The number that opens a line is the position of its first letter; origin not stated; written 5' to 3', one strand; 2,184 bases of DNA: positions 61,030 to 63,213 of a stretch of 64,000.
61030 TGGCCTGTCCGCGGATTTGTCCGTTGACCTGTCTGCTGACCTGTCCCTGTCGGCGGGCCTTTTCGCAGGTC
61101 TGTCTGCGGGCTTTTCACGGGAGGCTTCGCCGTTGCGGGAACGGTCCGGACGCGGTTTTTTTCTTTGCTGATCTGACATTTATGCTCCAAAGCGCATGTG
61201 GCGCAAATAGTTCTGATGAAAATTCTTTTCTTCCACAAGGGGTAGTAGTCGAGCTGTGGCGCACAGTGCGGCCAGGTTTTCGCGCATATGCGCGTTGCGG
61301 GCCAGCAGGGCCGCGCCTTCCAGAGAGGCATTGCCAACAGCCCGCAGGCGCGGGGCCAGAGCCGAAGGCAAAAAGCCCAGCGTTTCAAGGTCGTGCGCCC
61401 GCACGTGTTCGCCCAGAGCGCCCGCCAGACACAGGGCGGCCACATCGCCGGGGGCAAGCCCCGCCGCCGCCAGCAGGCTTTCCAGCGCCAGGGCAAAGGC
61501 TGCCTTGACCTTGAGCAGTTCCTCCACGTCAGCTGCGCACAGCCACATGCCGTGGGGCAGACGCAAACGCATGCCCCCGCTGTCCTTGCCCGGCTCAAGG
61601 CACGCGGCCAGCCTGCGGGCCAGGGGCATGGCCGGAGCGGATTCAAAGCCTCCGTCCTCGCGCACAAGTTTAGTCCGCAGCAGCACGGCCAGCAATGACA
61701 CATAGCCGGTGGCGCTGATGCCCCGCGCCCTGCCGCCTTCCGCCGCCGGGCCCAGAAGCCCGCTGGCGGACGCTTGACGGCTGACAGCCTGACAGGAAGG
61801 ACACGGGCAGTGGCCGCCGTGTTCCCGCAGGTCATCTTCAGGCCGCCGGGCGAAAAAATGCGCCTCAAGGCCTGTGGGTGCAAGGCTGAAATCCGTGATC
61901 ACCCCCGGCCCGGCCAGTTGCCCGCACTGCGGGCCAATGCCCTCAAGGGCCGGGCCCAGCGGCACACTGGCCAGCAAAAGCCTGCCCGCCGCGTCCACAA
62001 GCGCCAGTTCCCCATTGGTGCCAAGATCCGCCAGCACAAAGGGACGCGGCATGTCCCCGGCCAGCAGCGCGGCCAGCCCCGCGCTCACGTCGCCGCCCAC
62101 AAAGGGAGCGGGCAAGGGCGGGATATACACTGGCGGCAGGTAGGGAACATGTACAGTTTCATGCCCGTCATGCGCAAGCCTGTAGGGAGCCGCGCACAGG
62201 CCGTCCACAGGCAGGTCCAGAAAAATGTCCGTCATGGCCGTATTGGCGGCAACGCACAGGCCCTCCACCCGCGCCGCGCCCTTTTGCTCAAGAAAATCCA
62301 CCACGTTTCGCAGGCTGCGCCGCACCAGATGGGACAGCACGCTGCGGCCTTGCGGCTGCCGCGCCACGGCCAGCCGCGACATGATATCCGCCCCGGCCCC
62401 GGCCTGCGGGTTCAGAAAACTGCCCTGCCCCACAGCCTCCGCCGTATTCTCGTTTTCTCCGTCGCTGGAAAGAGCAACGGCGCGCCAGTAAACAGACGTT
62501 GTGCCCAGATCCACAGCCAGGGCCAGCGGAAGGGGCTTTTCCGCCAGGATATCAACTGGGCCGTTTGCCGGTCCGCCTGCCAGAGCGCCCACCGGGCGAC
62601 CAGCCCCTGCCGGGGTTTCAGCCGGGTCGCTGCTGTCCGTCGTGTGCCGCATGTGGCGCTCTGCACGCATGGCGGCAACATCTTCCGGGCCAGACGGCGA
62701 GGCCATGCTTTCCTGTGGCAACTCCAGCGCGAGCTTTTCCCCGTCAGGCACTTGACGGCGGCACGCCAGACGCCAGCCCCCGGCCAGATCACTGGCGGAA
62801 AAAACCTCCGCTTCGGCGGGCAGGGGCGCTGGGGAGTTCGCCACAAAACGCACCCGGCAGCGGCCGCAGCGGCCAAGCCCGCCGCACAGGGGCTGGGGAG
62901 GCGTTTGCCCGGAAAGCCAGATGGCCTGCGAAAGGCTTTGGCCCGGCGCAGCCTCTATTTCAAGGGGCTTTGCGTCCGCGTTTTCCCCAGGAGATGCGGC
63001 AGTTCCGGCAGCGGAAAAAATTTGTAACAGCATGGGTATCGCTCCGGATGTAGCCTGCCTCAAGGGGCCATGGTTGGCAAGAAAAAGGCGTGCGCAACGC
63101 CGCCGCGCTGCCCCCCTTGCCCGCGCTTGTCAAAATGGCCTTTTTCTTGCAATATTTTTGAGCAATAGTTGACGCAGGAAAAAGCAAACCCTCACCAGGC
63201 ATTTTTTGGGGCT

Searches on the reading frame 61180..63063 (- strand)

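Call 30: search_protein_families(library=pfam, proteins=[window:61180-63063:-], max_evalue=0.001)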
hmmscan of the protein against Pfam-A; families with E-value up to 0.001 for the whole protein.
window:61180-63063:- (627 aa): 3 families
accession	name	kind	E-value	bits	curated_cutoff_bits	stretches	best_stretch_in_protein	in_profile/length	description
PF14574.11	RACo_C_ter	-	7.2e-37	127.3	27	1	343-625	4-249/261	C-terminal domain of RACo the ASKHA domain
PF17651.6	Raco_middle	-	3e-22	79.4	26.8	1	181-332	2-157/163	RACo middle region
PF00111.32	Fer2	-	0.00067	20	21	0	30-102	4-73/77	2Fe-2S iron-sulfur cluster binding domain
